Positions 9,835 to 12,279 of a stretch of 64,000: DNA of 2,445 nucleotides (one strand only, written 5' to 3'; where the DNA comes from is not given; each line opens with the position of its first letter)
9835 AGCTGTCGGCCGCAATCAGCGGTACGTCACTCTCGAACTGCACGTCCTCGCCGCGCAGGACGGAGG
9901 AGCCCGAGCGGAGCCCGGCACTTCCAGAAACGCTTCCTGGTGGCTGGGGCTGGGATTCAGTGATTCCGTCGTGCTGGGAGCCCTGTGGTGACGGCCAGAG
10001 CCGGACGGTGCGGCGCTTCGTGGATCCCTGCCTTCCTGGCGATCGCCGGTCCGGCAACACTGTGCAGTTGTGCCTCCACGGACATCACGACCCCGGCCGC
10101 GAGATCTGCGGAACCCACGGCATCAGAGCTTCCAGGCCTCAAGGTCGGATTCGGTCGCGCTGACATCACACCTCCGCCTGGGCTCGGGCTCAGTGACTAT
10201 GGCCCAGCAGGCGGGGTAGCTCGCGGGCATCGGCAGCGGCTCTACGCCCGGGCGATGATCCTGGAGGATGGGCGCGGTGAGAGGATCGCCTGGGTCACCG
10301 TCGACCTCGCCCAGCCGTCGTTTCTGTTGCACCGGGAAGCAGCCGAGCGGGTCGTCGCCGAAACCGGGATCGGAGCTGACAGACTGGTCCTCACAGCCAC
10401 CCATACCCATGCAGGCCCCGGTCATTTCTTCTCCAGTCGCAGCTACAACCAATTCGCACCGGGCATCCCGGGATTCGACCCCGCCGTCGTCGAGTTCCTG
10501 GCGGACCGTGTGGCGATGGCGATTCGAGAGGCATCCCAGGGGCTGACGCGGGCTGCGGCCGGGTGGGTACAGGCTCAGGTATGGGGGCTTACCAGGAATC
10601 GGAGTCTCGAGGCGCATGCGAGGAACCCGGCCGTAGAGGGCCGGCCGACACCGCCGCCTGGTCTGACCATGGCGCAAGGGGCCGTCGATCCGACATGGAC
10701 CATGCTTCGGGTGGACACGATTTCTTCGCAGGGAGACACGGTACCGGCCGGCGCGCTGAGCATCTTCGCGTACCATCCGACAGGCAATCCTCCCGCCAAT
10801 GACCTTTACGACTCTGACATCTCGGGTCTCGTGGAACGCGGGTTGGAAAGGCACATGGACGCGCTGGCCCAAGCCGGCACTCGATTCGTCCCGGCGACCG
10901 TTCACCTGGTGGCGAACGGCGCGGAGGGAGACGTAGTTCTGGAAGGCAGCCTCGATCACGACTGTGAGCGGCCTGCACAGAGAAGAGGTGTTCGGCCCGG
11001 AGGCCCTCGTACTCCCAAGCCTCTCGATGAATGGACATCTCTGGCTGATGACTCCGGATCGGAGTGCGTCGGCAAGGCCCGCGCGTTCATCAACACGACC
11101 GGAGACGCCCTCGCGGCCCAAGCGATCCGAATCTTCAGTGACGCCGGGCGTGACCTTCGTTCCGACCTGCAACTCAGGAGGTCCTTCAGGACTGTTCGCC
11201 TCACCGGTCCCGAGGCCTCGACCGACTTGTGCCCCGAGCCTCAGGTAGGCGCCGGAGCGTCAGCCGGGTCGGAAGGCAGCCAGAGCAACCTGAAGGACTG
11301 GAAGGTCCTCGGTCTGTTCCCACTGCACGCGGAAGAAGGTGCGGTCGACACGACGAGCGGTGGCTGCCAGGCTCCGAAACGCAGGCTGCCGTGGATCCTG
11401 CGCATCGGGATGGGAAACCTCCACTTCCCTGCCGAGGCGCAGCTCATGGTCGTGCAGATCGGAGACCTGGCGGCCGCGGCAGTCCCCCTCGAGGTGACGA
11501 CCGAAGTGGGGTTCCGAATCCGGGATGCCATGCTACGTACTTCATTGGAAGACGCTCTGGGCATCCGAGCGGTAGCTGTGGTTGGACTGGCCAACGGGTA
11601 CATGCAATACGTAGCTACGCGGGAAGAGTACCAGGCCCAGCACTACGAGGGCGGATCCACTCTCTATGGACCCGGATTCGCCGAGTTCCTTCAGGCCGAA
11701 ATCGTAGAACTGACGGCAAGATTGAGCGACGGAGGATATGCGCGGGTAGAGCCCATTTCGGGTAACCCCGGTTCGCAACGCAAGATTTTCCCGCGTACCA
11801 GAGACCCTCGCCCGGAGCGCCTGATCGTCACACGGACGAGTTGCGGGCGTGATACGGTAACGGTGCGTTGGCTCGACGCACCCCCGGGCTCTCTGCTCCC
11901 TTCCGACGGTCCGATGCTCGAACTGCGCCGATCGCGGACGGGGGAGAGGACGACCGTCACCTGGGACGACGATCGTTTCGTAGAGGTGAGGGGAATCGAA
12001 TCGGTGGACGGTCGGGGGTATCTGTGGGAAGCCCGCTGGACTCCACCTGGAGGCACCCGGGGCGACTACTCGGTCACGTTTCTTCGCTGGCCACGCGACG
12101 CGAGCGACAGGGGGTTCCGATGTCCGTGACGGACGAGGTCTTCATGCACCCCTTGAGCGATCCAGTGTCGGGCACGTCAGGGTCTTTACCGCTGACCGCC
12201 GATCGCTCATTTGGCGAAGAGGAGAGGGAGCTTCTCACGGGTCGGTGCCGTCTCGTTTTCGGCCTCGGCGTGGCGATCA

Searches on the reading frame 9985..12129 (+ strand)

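Call 73: search_protein_families(library=pfam, proteins=[window:9985-12129:+], max_evalue=0.05)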
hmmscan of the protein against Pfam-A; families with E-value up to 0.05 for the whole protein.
window:9985-12129:+ (714 aa): 1 family
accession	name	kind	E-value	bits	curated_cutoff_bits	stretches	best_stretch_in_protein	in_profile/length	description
PF04734.18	Ceramidase_alk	-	8.8e-55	186.7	32.1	1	53-563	2-501/509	Neutral/alkaline non-lysosomal ceramidase, N-terminal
